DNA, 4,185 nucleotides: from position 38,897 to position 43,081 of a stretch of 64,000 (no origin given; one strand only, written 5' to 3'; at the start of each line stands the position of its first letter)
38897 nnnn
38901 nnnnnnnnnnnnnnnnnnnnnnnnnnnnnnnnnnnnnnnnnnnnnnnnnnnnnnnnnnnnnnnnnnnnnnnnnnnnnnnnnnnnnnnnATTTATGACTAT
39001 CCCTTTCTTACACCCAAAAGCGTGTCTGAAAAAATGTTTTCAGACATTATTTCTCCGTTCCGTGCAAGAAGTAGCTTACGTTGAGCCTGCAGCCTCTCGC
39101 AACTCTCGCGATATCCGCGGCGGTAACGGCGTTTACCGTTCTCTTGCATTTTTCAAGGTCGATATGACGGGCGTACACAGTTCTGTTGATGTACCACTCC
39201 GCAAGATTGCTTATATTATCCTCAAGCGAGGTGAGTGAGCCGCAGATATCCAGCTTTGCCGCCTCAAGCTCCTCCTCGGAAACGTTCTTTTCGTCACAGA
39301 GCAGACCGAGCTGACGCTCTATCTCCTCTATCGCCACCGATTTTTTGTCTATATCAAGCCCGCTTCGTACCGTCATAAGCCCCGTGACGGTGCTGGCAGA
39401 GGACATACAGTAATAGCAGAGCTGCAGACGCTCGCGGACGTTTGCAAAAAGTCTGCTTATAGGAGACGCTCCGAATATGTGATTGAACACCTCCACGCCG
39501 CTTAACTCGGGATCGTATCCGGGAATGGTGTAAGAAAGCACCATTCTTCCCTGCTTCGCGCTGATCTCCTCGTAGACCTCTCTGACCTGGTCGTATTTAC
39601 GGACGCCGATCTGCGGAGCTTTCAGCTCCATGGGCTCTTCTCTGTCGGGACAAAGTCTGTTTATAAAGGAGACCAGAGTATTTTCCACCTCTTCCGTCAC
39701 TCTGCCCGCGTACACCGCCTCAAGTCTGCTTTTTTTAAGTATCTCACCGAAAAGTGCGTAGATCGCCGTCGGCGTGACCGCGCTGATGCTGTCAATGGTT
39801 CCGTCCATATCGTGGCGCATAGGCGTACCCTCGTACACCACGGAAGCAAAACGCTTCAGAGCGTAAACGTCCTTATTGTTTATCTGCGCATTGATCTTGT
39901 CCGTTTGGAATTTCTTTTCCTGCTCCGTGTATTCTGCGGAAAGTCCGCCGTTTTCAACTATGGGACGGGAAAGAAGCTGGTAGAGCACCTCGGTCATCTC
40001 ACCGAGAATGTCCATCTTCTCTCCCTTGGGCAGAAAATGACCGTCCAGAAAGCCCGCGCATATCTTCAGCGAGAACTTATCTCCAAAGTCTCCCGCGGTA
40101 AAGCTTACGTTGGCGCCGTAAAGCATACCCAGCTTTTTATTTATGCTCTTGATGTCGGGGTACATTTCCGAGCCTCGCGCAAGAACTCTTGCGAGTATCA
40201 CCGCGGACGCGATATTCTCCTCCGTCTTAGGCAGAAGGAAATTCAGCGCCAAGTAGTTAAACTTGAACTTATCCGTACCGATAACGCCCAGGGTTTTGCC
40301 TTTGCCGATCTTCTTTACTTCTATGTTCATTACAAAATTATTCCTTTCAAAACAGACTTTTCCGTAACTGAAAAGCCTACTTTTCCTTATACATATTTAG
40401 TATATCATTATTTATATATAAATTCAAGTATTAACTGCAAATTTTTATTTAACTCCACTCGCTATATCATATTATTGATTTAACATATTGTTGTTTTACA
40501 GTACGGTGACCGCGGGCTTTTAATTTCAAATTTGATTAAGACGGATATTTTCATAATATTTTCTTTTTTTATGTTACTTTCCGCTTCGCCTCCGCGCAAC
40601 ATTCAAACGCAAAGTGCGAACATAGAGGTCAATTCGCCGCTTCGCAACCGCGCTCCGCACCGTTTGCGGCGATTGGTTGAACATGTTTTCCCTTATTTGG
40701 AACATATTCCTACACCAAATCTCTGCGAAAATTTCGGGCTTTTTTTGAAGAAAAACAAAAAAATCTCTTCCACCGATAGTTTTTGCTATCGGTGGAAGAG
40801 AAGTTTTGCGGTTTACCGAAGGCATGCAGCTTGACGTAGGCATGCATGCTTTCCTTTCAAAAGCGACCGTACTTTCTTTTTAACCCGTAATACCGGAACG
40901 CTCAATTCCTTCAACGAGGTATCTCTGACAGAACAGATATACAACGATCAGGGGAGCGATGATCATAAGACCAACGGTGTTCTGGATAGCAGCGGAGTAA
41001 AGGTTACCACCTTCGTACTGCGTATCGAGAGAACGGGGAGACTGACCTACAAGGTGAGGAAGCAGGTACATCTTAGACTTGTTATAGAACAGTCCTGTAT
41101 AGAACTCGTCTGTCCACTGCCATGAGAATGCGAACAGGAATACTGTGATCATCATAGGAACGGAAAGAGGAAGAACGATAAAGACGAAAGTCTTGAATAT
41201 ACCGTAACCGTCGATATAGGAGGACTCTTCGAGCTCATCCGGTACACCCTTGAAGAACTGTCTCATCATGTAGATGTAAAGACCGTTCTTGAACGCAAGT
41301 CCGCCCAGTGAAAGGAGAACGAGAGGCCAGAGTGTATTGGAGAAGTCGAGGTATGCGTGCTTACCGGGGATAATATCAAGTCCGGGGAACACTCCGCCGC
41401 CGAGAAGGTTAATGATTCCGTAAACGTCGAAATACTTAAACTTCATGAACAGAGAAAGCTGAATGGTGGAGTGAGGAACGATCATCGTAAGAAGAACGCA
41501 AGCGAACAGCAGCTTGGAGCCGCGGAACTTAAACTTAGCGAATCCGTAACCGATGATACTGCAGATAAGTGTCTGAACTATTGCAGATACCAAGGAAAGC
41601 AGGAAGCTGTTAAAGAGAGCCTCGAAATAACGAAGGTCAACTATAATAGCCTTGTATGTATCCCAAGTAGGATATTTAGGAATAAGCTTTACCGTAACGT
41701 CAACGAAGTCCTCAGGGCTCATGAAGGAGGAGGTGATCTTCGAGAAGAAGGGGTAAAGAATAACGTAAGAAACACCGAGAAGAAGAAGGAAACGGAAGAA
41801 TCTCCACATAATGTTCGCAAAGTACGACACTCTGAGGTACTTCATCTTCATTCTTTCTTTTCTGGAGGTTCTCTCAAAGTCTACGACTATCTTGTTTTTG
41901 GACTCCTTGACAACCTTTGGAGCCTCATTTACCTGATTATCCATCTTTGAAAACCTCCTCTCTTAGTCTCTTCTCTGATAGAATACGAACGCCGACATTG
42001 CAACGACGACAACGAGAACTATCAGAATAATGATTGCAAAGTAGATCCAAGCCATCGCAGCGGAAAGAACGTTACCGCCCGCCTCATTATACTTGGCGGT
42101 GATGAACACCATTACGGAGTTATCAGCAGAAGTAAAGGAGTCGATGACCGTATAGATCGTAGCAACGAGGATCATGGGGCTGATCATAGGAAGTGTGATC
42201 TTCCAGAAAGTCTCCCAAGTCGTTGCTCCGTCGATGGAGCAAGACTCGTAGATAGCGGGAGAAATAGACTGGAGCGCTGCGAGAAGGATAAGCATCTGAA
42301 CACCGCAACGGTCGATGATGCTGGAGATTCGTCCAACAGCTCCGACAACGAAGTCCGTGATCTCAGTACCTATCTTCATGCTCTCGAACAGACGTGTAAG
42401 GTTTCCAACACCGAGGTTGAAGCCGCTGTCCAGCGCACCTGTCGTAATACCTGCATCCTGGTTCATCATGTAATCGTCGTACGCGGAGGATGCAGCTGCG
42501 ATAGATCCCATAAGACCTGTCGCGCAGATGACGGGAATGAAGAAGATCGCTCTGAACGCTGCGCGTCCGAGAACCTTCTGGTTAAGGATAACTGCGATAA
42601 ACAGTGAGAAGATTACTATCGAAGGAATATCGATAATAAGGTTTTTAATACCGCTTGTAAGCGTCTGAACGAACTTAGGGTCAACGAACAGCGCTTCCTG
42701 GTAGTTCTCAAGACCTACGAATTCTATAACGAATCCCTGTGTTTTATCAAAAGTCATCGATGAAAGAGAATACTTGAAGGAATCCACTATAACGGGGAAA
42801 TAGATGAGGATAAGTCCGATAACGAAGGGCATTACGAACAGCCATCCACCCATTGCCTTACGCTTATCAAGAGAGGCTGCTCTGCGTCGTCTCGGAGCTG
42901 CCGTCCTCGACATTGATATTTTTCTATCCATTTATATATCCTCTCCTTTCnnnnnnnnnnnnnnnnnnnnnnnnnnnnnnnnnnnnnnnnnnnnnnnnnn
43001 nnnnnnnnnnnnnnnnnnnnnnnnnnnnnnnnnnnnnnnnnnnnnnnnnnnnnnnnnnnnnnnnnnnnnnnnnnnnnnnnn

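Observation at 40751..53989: Seven-gene operon: sugar-ABC parts (two permease pairs, one giant binding protein) built around two huge uncharacterised extracytoplasmic proteins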

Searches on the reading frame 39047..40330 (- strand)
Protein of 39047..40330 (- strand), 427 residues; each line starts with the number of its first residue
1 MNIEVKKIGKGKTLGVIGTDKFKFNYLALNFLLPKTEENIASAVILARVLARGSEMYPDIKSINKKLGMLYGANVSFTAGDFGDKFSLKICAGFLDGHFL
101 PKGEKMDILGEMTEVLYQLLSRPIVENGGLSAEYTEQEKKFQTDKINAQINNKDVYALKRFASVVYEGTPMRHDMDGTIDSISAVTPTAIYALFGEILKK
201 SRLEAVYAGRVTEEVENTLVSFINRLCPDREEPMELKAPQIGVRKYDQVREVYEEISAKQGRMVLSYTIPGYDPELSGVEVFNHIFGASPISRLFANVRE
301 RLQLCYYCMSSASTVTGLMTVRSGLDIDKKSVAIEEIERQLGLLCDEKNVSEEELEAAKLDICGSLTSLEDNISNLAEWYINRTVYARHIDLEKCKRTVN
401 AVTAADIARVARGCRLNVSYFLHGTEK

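Call 5: search_protein_families(library=pfam, proteins=[window:39047-40330:-], max_evalue=0.001)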
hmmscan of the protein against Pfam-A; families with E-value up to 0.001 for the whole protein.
window:39047-40330:- (427 aa): 1 family
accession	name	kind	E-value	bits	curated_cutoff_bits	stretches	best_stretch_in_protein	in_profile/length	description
PF05193.26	Peptidase_M16_C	-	3.7e-18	66.5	23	1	185-359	2-178/181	Peptidase M16 inactive domain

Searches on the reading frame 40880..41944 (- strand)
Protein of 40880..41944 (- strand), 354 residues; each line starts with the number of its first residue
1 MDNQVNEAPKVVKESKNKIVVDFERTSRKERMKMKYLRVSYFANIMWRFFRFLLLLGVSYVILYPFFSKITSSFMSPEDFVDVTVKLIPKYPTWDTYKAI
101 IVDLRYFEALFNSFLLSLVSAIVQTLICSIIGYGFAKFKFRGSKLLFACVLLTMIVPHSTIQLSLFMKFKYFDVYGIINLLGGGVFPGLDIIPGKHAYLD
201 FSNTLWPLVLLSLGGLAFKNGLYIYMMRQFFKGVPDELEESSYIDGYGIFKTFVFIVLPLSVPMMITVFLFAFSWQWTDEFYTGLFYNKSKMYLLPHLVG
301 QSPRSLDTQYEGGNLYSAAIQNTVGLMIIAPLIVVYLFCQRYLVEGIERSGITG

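Call 3: search_protein_families(library=pfam, proteins=[window:40880-41944:-], max_evalue=0.01)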
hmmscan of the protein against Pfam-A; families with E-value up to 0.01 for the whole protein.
window:40880-41944:- (354 aa): 1 family
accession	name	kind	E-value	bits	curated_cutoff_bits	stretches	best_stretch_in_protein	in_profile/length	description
PF00528.27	BPD_transp_1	-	2e-12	47.7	26.4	1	130-345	3-180/184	Binding-protein-dependent transport system inner membrane component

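Call 6: search_protein_families(library=ncbifam, proteins=[window:40880-41944:-], max_evalue=0.01)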
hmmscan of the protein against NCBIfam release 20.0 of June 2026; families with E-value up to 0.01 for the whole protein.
window:40880-41944:- (354 aa): 12 families
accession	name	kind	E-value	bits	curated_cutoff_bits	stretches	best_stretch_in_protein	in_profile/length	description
NF008231.0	PRK10998.1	equivalog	5e-23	82.1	261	1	53-353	18-295/296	maltose ABC transporter permease MalG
NF040932.1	ABC_arch_GlcU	equivalog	3.1e-15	56.5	340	2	214-349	139-266/272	glucose ABC transporter permease GlcU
NF008210.0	PRK10973.1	equivalog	3.4e-15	56.5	297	1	224-347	159-276/281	sn-glycerol-3-phosphate ABC transporter permease UgpE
TIGR01581.1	Mo_ABC_porter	hypoth_equivalog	6e-11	42.3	210.3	2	99-174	12-87/225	ABC transporter permease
NF007047.0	PRK09500.1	equivalog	1.3e-08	34.7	326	1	91-174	41-124/257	spermidine/putrescine ABC transporter permease PotC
NF040839.1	tungstate_WtpB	equivalog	3.2e-08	33.5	340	1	92-273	28-190/251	tungstate ABC transporter permease WtpB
TIGR02139.1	permease_CysT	equivalog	5.9e-08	32.6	246.1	1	93-166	35-108/265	sulfate ABC transporter permease subunit CysT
TIGR02141.1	modB_ABC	equivalog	1.3e-07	31.4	182.6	1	223-274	95-146/208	molybdate ABC transporter permease subunit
NF007044.0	PRK09497.1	equivalog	3.3e-05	23.5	348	1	58-273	16-215/285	spermidine/putrescine ABC transporter permease PotB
NF006939.0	PRK09421.1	equivalog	3.7e-05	23.2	262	0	222-274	107-159/230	molybdate ABC transporter permease subunit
NF008232.0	PRK10999.1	equivalog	0.0041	15.9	392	1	223-273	387-444/520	maltose ABC transporter permease MalF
TIGR00969.1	3a0106s02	subfamily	0.0047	16.4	240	1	93-168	46-121/272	sulfate ABC transporter permease subunit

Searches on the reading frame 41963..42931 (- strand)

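Call 3: search_protein_families(library=pfam, proteins=[window:41963-42931:-], max_evalue=0.01)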
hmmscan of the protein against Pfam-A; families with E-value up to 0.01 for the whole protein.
window:41963-42931:- (322 aa): 1 family
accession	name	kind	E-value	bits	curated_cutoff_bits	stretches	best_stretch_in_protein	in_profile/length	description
PF00528.27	BPD_transp_1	-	3.4e-11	43.6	26.4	1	213-321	69-181/184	Binding-protein-dependent transport system inner membrane component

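Call 6: search_protein_families(library=ncbifam, proteins=[window:41963-42931:-], max_evalue=0.01)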
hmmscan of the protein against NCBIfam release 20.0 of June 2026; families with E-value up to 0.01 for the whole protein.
window:41963-42931:- (322 aa): 8 families
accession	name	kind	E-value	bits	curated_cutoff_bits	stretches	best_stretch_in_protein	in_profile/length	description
NF007852.0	PRK10561.1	equivalog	1.8e-12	47.7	335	1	29-310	14-280/295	sn-glycerol-3-phosphate ABC transporter permease UgpA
NF008232.0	PRK10999.1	equivalog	2.3e-06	26.6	392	1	213-254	391-433/520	maltose ABC transporter permease MalF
TIGR03262.1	PhnU2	equivalog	1.4e-05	24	593.25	1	70-267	36-203/546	putative 2-aminoethylphosphonate ABC transporter permease subunit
NF008231.0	PRK10998.1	equivalog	2.1e-05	24.2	261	1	215-270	176-231/296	maltose ABC transporter permease MalG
TIGR01581.1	Mo_ABC_porter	hypoth_equivalog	0.00055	19.5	210.3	1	216-267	122-173/225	ABC transporter permease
TIGR02141.1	modB_ABC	equivalog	0.00066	19.4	182.6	1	216-259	99-142/208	molybdate ABC transporter permease subunit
TIGR00969.1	3a0106s02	subfamily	0.0063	16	240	0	219-262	165-208/272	sulfate ABC transporter permease subunit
NF011624.0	PRK15050.1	equivalog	0.0097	15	247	0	188-318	151-282/297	2-aminoethylphosphonate ABC transporter permease subunit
